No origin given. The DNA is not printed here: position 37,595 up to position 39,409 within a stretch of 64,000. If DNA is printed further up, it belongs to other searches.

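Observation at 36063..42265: Peptide-type ABC importer operon lacking ATPase genes, with a signal-anchored beta-CASP MBL nuclease inserted between the binding protein and the permeases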

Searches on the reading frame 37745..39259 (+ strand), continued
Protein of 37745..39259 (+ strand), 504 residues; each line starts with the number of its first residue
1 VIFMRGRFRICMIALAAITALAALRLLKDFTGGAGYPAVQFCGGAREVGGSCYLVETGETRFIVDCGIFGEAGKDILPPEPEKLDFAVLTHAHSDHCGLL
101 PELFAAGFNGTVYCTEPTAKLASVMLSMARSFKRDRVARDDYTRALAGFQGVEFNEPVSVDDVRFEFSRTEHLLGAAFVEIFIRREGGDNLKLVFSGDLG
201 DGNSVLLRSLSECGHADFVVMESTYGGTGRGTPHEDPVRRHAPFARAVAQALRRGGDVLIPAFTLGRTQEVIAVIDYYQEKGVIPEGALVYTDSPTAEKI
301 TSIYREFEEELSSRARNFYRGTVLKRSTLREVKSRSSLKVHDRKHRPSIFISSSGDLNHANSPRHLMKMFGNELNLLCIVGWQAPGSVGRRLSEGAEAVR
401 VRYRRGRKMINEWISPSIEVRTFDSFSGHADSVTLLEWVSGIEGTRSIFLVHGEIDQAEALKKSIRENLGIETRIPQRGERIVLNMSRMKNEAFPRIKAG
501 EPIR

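Call 70: search_protein_families(library=ncbifam, proteins=[P0127, P0130, P0138, P0283, P0356, P0291, P0279, P0285, P0335, P0340], max_evalue=0.1)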
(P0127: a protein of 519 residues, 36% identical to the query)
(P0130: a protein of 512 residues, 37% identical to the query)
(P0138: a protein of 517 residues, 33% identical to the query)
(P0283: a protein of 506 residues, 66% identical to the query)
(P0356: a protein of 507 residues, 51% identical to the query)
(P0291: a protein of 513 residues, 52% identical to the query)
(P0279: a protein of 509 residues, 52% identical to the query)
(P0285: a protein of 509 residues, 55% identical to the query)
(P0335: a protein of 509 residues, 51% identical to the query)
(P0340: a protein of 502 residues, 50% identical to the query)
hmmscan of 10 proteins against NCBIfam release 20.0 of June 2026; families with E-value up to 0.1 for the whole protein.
P0127 (519 aa): 32 families (the best 25 are shown)
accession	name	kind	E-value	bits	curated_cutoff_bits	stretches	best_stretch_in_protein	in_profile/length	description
NF045584.1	cas14_MBL_CASP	equivalog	5.6e-80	269.4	800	1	49-488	2-435/612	type VII CRISPR-associated protein Cas14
TIGR03675.1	arCOG00543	equivalog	4.6e-70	236.6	580.2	1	49-492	176-629/631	beta-CASP ribonuclease aCPSF1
TIGR04122.1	Xnuc_lig_assoc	equivalog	8.6e-12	44.5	325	1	168-291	62-188/326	ligase-associated DNA damage response exonuclease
NF012229.1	bla_class_B_core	domain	1.4e-06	28.6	100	1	64-200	18-136/139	metallo-beta-lactamase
NF033105.1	bla_subclass_B3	equivalog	2.3e-06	27.1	240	1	62-122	24-83/257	subclass B3 metallo-beta-lactamase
NF033088.2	bla_subclass_B1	equivalog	2.4e-05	24.1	200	1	99-213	67-157/217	subclass B1 metallo-beta-lactamase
TIGR01643.1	YD_repeat_2x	repeat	0.0007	20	15.8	1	230-265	1-36/42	YD repeat-containing protein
NF000427.2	blaCAU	exception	0.0015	17.8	500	1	62-120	27-85/262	CAU/MBL1b family subclass B3 metallo-beta-lactamase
NF053820.1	MBLfold_Strvi7410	exception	0.0024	17.3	525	1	63-115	26-79/343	Strvi_7410 family MBL fold metallo-hydrolase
NF000457.2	blaPEDO-1_fam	exception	0.0031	17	550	1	61-117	52-107/286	PEDO-1 family subclass B3 metallo-beta-lactamase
NF047419.1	RNase_J1_RnjA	exception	0.0033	16.2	820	1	97-136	56-94/549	ribonuclease J1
NF000405.1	HARLDQ_not_B3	exception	0.0071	15.9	350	1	51-118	32-96/267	HARLDQ motif MBL-fold protein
NF047979.1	lactonase_AidB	equivalog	0.009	15.3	360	1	59-114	49-107/271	AidB family quorum-quenching N-acyl homoserine lactonase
NF000458.2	blaPEDO-2_fam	exception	0.0099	15.3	550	1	64-132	55-121/285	PEDO-2 family subclass B3 metallo-beta-lactamase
NF033095.1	bla_Bc_2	exception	0.012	15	500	1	58-128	66-134/255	BcII family subclass B1 metallo-beta-lactamase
TIGR01409.1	TAT_signal_seq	domain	0.047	14.1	16.7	0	15-34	2-20/29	twin-arginine translocation signal domain-containing protein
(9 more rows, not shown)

P0130 (512 aa): 30 families (the best 25 are shown)
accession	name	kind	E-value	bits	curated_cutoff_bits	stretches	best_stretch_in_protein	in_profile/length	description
NF045584.1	cas14_MBL_CASP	equivalog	5.2e-69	233.2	800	1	36-483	2-437/612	type VII CRISPR-associated protein Cas14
TIGR03675.1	arCOG00543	equivalog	1.5e-63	215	580.2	1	33-485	173-629/631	beta-CASP ribonuclease aCPSF1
TIGR04122.1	Xnuc_lig_assoc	equivalog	2.7e-14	52.7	325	1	160-280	65-188/326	ligase-associated DNA damage response exonuclease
NF033105.1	bla_subclass_B3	equivalog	5.5e-06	25.9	240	1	49-108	24-81/257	subclass B3 metallo-beta-lactamase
NF041257.1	GntH_guanitoxin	equivalog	1.2e-05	24.3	333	1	36-112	14-91/374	guanitoxin biosynthesis MBL fold metallo-hydrolase GntH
TIGR02651.1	RNase_Z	equivalog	3.3e-05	23.1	292.95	1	51-114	21-78/302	ribonuclease Z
NF000801.0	PRK00055.1-3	equivalog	3.5e-05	23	252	1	50-103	22-69/307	ribonuclease Z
NF047419.1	RNase_J1_RnjA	exception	5.4e-05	22.1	820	1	48-150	15-120/549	ribonuclease J1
NF047979.1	lactonase_AidB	equivalog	0.00018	20.8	360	1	46-102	49-107/271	AidB family quorum-quenching N-acyl homoserine lactonase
NF000457.2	blaPEDO-1_fam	exception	0.00019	21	550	1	49-106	53-108/286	PEDO-1 family subclass B3 metallo-beta-lactamase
TIGR00649.1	MG423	subfamily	0.00041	18.9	400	1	86-139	56-109/546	RNase J family beta-CASP ribonuclease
NF012229.1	bla_class_B_core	domain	0.0016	18.7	100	1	88-113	51-76/139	metallo-beta-lactamase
TIGR02649.1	true_RNase_BN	exception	0.0034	16.4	563.7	1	58-135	32-108/304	ribonuclease BN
NF000469.2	CAR_gen_B3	exception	0.0046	16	500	1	51-108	77-132/311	CAR family subclass B3 metallo-beta-lactamase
NF000800.0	PRK00055.1-1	equivalog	0.0074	15.3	398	1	60-116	35-85/305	ribonuclease Z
TIGR01409.1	TAT_signal_seq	domain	0.023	15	16.7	1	8-32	2-25/29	twin-arginine translocation signal domain-containing protein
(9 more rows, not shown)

P0138 (517 aa): 27 families (the best 25 are shown)
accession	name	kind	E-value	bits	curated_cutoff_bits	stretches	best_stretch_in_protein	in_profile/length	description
NF045584.1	cas14_MBL_CASP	equivalog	1.5e-81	274.6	800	1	47-470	3-425/612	type VII CRISPR-associated protein Cas14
TIGR03675.1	arCOG00543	equivalog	2.7e-70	237.4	580.2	1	47-487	177-629/631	beta-CASP ribonuclease aCPSF1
TIGR04122.1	Xnuc_lig_assoc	equivalog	2.3e-12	46.4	325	1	170-285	68-185/326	ligase-associated DNA damage response exonuclease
NF033105.1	bla_subclass_B3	equivalog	0.00021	20.7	240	1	61-133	26-98/257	subclass B3 metallo-beta-lactamase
NF047919.1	lactonase_YtnP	equivalog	0.00026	20.3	425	1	85-217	89-214/274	YtnP family quorum-quenching lactonase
NF001911.0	PRK00685.1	equivalog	0.00034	20.2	144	1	58-118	8-63/228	metal-dependent hydrolase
NF041257.1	GntH_guanitoxin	equivalog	0.001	18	333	1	89-117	61-89/374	guanitoxin biosynthesis MBL fold metallo-hydrolase GntH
NF033106.1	blaL1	exception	0.0014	17.6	560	1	89-119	91-121/290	L1 family subclass B3 metallo-beta-lactamase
NF012229.1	bla_class_B_core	domain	0.0015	18.7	100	1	62-135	19-89/139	metallo-beta-lactamase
NF008887.0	PRK11921.1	equivalog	0.0024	16.8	635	1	91-132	67-108/396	anaerobic nitric oxide reductase flavorubredoxin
NF000801.0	PRK00055.1-3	equivalog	0.0026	16.9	252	1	62-116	24-74/307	ribonuclease Z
TIGR01409.1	TAT_signal_seq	domain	0.0072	16.7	16.7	1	5-23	1-19/29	twin-arginine translocation signal domain-containing protein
NF002553.0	PRK02113.1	equivalog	0.0094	15.4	386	1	61-117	38-88/252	MBL fold metallo-hydrolase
NF040469.1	blaEFM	exception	0.012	14.7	610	1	69-128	81-140/302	EFM family subclass B3 metallo-beta-lactamase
NF003954.0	PRK05452.1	equivalog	0.012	14.6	711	1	91-132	67-108/479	anaerobic nitric oxide reductase flavorubredoxin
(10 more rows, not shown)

P0283 (506 aa): 38 families (the best 25 are shown)
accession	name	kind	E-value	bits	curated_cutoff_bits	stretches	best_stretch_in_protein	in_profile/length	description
NF045584.1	cas14_MBL_CASP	equivalog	1.2e-86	291.5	800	1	34-480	2-439/612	type VII CRISPR-associated protein Cas14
TIGR03675.1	arCOG00543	equivalog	6.9e-73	245.9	580.2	1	29-480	171-629/631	beta-CASP ribonuclease aCPSF1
TIGR04122.1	Xnuc_lig_assoc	equivalog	1.5e-12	47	325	1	155-277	65-190/326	ligase-associated DNA damage response exonuclease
NF033105.1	bla_subclass_B3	equivalog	3.4e-07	29.8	240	1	47-107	24-83/257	subclass B3 metallo-beta-lactamase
NF012229.1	bla_class_B_core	domain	3.9e-07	30.3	100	1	46-178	15-130/139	metallo-beta-lactamase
NF033088.2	bla_subclass_B1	equivalog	2.3e-05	24.1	200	1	42-197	27-157/217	subclass B1 metallo-beta-lactamase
NF040874.1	blaPJM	exception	8e-05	22.3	630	1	11-106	18-117/301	PJM family subclass B3 metallo-beta-lactamase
NF000427.2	blaCAU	exception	0.00016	21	500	1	47-105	27-85/262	CAU/MBL1b family subclass B3 metallo-beta-lactamase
NF000439.2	blaAIM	exception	0.00025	20.7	675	1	12-108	19-119/303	AIM family subclass B3 metallo-beta-lactamase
NF012101.1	blaGOB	exception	0.0007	19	560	1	49-122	55-126/290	GOB family subclass B3 metallo-beta-lactamase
NF000457.2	blaPEDO-1_fam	exception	0.002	17.7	550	1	37-103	45-108/286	PEDO-1 family subclass B3 metallo-beta-lactamase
NF000801.0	PRK00055.1-3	equivalog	0.0024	17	252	0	47-103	21-71/307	ribonuclease Z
NF033106.1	blaL1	exception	0.0026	16.8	560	1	49-103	62-115/290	L1 family subclass B3 metallo-beta-lactamase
NF047979.1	lactonase_AidB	equivalog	0.0028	17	360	1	43-99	48-107/271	AidB family quorum-quenching N-acyl homoserine lactonase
NF047896.1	blaMIM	exception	0.003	17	640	1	33-109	54-132/306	MIM family subclass B3 metallo-beta-lactamase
TIGR01409.1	TAT_signal_seq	domain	0.0036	17.6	16.7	1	2-21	1-20/29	twin-arginine translocation signal domain-containing protein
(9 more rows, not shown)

P0356 (507 aa): 34 families (the best 25 are shown)
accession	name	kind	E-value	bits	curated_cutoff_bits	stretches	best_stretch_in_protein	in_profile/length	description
NF045584.1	cas14_MBL_CASP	equivalog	1.3e-74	251.7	800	1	37-477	3-436/612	type VII CRISPR-associated protein Cas14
TIGR03675.1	arCOG00543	equivalog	1.6e-66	224.9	580.2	1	34-476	174-625/631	beta-CASP ribonuclease aCPSF1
TIGR04122.1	Xnuc_lig_assoc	equivalog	1.4e-11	43.8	325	1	155-273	63-184/326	ligase-associated DNA damage response exonuclease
NF033105.1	bla_subclass_B3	equivalog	7e-06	25.5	240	1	43-109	18-84/257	subclass B3 metallo-beta-lactamase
NF012229.1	bla_class_B_core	domain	8.6e-06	26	100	1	52-128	19-91/139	metallo-beta-lactamase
NF040874.1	blaPJM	exception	0.00042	20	630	1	36-119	43-128/301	PJM family subclass B3 metallo-beta-lactamase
NF033088.2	bla_subclass_B1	equivalog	0.00062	19.5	200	1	44-199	27-157/217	subclass B1 metallo-beta-lactamase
NF000439.2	blaAIM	exception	0.00067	19.3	675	1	16-123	24-132/303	AIM family subclass B3 metallo-beta-lactamase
NF012140.0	blaBJP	exception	0.0011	17.8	600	1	49-104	56-111/294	BJP family subclass B3 metallo-beta-lactamase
NF008887.0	PRK11921.1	equivalog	0.0013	17.6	635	1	82-125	67-110/396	anaerobic nitric oxide reductase flavorubredoxin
TIGR00649.1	MG423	subfamily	0.0015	17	400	1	85-129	57-101/546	RNase J family beta-CASP ribonuclease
NF047419.1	RNase_J1_RnjA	exception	0.0036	16.1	820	1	85-129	58-101/549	ribonuclease J1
NF041257.1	GntH_guanitoxin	equivalog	0.0051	15.7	333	1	80-108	61-89/374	guanitoxin biosynthesis MBL fold metallo-hydrolase GntH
NF000458.2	blaPEDO-2_fam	exception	0.0082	15.5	550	1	43-118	47-121/285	PEDO-2 family subclass B3 metallo-beta-lactamase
NF033106.1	blaL1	exception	0.0095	14.9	560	1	51-104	62-115/290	L1 family subclass B3 metallo-beta-lactamase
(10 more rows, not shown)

P0291 (513 aa): 37 families (the best 25 are shown)
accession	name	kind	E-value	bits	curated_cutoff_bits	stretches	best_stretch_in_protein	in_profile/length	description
NF045584.1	cas14_MBL_CASP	equivalog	3.5e-91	306.4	800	1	33-482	2-435/612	type VII CRISPR-associated protein Cas14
TIGR03675.1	arCOG00543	equivalog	2.4e-74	250.7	580.2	1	28-485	171-628/631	beta-CASP ribonuclease aCPSF1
TIGR04122.1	Xnuc_lig_assoc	equivalog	1.9e-12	46.6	325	1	156-280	63-190/326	ligase-associated DNA damage response exonuclease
NF033105.1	bla_subclass_B3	equivalog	5.9e-06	25.8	240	1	46-102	24-79/257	subclass B3 metallo-beta-lactamase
NF012229.1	bla_class_B_core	domain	6.4e-06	26.4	100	1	41-184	11-133/139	metallo-beta-lactamase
NF041257.1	GntH_guanitoxin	equivalog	9.8e-06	24.7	333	1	34-106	15-89/374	guanitoxin biosynthesis MBL fold metallo-hydrolase GntH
NF033088.2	bla_subclass_B1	equivalog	0.00024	20.8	200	1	41-200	27-157/217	subclass B1 metallo-beta-lactamase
NF008887.0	PRK11921.1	equivalog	0.00052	19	635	1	75-123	62-110/396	anaerobic nitric oxide reductase flavorubredoxin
NF000800.0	PRK00055.1-1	equivalog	0.00059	18.9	398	1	54-112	32-85/305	ribonuclease Z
TIGR00649.1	MG423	subfamily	0.00077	18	400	1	83-128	57-102/546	RNase J family beta-CASP ribonuclease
NF040874.1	blaPJM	exception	0.0013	18.3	630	1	27-117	42-128/301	PJM family subclass B3 metallo-beta-lactamase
NF040644.1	blaPAM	exception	0.0015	17.7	615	1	44-119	56-128/287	PAM family subclass B3 metallo-beta-lactamase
NF000439.2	blaAIM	exception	0.0016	18.1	675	1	27-124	42-135/303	AIM family subclass B3 metallo-beta-lactamase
NF000456.2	blaMSI-1_fam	exception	0.002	17.4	550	1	10-100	15-102/289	MSI-1 family subclass B3 metallo-beta-lactamase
NF012101.1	blaGOB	exception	0.0022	17.3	560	1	47-107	54-113/290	GOB family subclass B3 metallo-beta-lactamase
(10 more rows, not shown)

P0279 (509 aa): 36 families (the best 25 are shown)
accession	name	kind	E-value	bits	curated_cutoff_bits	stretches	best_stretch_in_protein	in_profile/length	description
NF045584.1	cas14_MBL_CASP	equivalog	2.3e-89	300.4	800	1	35-482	2-439/612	type VII CRISPR-associated protein Cas14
TIGR03675.1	arCOG00543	equivalog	2.9e-75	253.8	580.2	1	35-483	176-630/631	beta-CASP ribonuclease aCPSF1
TIGR04122.1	Xnuc_lig_assoc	equivalog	9.5e-13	47.6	325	1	158-280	64-189/326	ligase-associated DNA damage response exonuclease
NF012229.1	bla_class_B_core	domain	6.8e-07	29.5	100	1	43-125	11-88/139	metallo-beta-lactamase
NF033105.1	bla_subclass_B3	equivalog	2.8e-06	26.8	240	1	48-103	24-78/257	subclass B3 metallo-beta-lactamase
NF033088.2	bla_subclass_B1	equivalog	0.00023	20.9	200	1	85-201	67-157/217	subclass B1 metallo-beta-lactamase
TIGR01409.1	TAT_signal_seq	domain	0.00033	20.9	16.7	1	2-29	2-28/29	twin-arginine translocation signal domain-containing protein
NF047419.1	RNase_J1_RnjA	exception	0.00065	18.5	820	1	83-130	56-102/549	ribonuclease J1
NF041257.1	GntH_guanitoxin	equivalog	0.00099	18.1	333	1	83-109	64-90/374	guanitoxin biosynthesis MBL fold metallo-hydrolase GntH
TIGR00649.1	MG423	subfamily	0.0018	16.7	400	1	85-140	57-111/546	RNase J family beta-CASP ribonuclease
NF000439.2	blaAIM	exception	0.0019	17.8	675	1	36-123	44-132/303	AIM family subclass B3 metallo-beta-lactamase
NF012101.1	blaGOB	exception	0.0023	17.3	560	1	48-106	53-110/290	GOB family subclass B3 metallo-beta-lactamase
TIGR03307.1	PhnP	equivalog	0.0026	17.1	272.25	1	47-120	37-101/249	phosphonate metabolism protein PhnP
NF040874.1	blaPJM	exception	0.0034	17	630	1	35-117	43-126/301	PJM family subclass B3 metallo-beta-lactamase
NF000469.2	CAR_gen_B3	exception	0.0036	16.4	500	1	48-102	75-128/311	CAR family subclass B3 metallo-beta-lactamase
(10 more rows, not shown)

P0285 (509 aa): 30 families (the best 25 are shown)
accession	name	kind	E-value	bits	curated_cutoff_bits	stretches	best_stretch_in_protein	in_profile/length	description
NF045584.1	cas14_MBL_CASP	equivalog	1.5e-91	307.6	800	1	34-487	2-445/612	type VII CRISPR-associated protein Cas14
TIGR03675.1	arCOG00543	equivalog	2.8e-76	257.1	580.2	1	31-481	173-629/631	beta-CASP ribonuclease aCPSF1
TIGR04122.1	Xnuc_lig_assoc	equivalog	1.1e-13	50.7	325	1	156-275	65-187/326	ligase-associated DNA damage response exonuclease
NF033105.1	bla_subclass_B3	equivalog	1.8e-06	27.5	240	1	36-104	15-80/257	subclass B3 metallo-beta-lactamase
NF041257.1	GntH_guanitoxin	equivalog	3.6e-06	26.1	333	1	34-107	14-89/374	guanitoxin biosynthesis MBL fold metallo-hydrolase GntH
NF012229.1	bla_class_B_core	domain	1.8e-05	24.9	100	1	47-129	16-93/139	metallo-beta-lactamase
TIGR00649.1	MG423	subfamily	3.8e-05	22.3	400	1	84-124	57-97/546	RNase J family beta-CASP ribonuclease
NF047419.1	RNase_J1_RnjA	exception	0.00012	20.9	820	1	83-124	57-97/549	ribonuclease J1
NF000439.2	blaAIM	exception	0.00026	20.7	675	1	37-118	46-128/303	AIM family subclass B3 metallo-beta-lactamase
NF047896.1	blaMIM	exception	0.00037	19.9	640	1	32-107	53-130/306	MIM family subclass B3 metallo-beta-lactamase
NF040874.1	blaPJM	exception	0.00049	19.8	630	1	36-115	45-125/301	PJM family subclass B3 metallo-beta-lactamase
NF008887.0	PRK11921.1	equivalog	0.00065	18.7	635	1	81-121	67-107/396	anaerobic nitric oxide reductase flavorubredoxin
NF041137.2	B3_blaSPR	exception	0.00078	18.9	550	1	19-102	37-117/296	SPR family subclass B3 metallo-beta-lactamase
NF000456.2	blaMSI-1_fam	exception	0.0033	16.7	550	1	49-102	51-103/289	MSI-1 family subclass B3 metallo-beta-lactamase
NF000405.1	HARLDQ_not_B3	exception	0.0078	15.8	350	1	18-102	14-95/267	HARLDQ motif MBL-fold protein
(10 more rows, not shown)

P0335 (509 aa): 34 families (the best 25 are shown)
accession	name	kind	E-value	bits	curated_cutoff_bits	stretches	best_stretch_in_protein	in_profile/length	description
NF045584.1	cas14_MBL_CASP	equivalog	1.2e-79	268.4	800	1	38-482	2-438/612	type VII CRISPR-associated protein Cas14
TIGR03675.1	arCOG00543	equivalog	3.2e-72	243.7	580.2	1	24-482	162-628/631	beta-CASP ribonuclease aCPSF1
TIGR04122.1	Xnuc_lig_assoc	equivalog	2.1e-13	49.8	325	1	161-284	65-191/326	ligase-associated DNA damage response exonuclease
NF033105.1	bla_subclass_B3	equivalog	4.2e-07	29.5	240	1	51-110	24-82/257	subclass B3 metallo-beta-lactamase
NF012229.1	bla_class_B_core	domain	1.4e-06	28.5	100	1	48-122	13-82/139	metallo-beta-lactamase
NF033088.2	bla_subclass_B1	equivalog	4e-05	23.4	200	1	88-203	67-157/217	subclass B1 metallo-beta-lactamase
NF000456.2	blaMSI-1_fam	exception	6.4e-05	22.4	550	1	11-106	15-103/289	MSI-1 family subclass B3 metallo-beta-lactamase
TIGR01409.1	TAT_signal_seq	domain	0.00024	21.3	16.7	1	2-19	2-19/29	twin-arginine translocation signal domain-containing protein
NF000439.2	blaAIM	exception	0.00026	20.6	675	1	39-112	44-119/303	AIM family subclass B3 metallo-beta-lactamase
NF040874.1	blaPJM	exception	0.00033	20.3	630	1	39-111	44-118/301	PJM family subclass B3 metallo-beta-lactamase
NF000455.2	blaESP-1_fam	exception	0.00072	19.2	600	1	52-107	54-108/290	ESP-1 family subclass B3 metallo-beta-lactamase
NF000458.2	blaPEDO-2_fam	exception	0.00095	18.6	550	1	51-122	53-122/285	PEDO-2 family subclass B3 metallo-beta-lactamase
NF041257.1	GntH_guanitoxin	equivalog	0.0011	17.9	333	1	83-112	61-90/374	guanitoxin biosynthesis MBL fold metallo-hydrolase GntH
NF047896.1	blaMIM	exception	0.0013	18.2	640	1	36-111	53-130/306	MIM family subclass B3 metallo-beta-lactamase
TIGR00649.1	MG423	subfamily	0.0013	17.2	400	1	88-126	57-95/546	RNase J family beta-CASP ribonuclease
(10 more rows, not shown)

P0340 (502 aa): 25 families
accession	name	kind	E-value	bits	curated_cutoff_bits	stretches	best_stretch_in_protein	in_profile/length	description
NF045584.1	cas14_MBL_CASP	equivalog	6.5e-77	259.3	800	1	34-485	3-449/612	type VII CRISPR-associated protein Cas14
TIGR03675.1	arCOG00543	equivalog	5.1e-64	216.6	580.2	1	34-466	177-620/631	beta-CASP ribonuclease aCPSF1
TIGR04122.1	Xnuc_lig_assoc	equivalog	6e-15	54.9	325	1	149-314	63-231/326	ligase-associated DNA damage response exonuclease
NF047979.1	lactonase_AidB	equivalog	4.6e-05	22.8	360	1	37-98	43-107/271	AidB family quorum-quenching N-acyl homoserine lactonase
NF053820.1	MBLfold_Strvi7410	exception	7.6e-05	22.3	525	1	47-99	26-79/343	Strvi_7410 family MBL fold metallo-hydrolase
NF012229.1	bla_class_B_core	domain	0.00016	21.8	100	1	46-109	16-76/139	metallo-beta-lactamase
NF033105.1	bla_subclass_B3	equivalog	0.00035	19.9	240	1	46-101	24-78/257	subclass B3 metallo-beta-lactamase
NF041257.1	GntH_guanitoxin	equivalog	0.00081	18.3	333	1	44-107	30-90/374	guanitoxin biosynthesis MBL fold metallo-hydrolase GntH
NF033095.1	bla_Bc_2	exception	0.0012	18.2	500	1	41-111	65-133/255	BcII family subclass B1 metallo-beta-lactamase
NF040874.1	blaPJM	exception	0.0015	18.1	630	1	29-116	37-127/301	PJM family subclass B3 metallo-beta-lactamase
NF047896.1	blaMIM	exception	0.0017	17.8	640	1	31-101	53-125/306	MIM family subclass B3 metallo-beta-lactamase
NF000439.2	blaAIM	exception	0.0023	17.5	675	1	26-117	34-128/303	AIM family subclass B3 metallo-beta-lactamase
NF033088.2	bla_subclass_B1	equivalog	0.0037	16.9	200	1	83-193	67-157/217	subclass B1 metallo-beta-lactamase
NF000801.0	PRK00055.1-3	equivalog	0.0096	15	252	1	46-101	21-70/307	ribonuclease Z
NF000469.2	CAR_gen_B3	exception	0.013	14.5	500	1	46-100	75-128/311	CAR family subclass B3 metallo-beta-lactamase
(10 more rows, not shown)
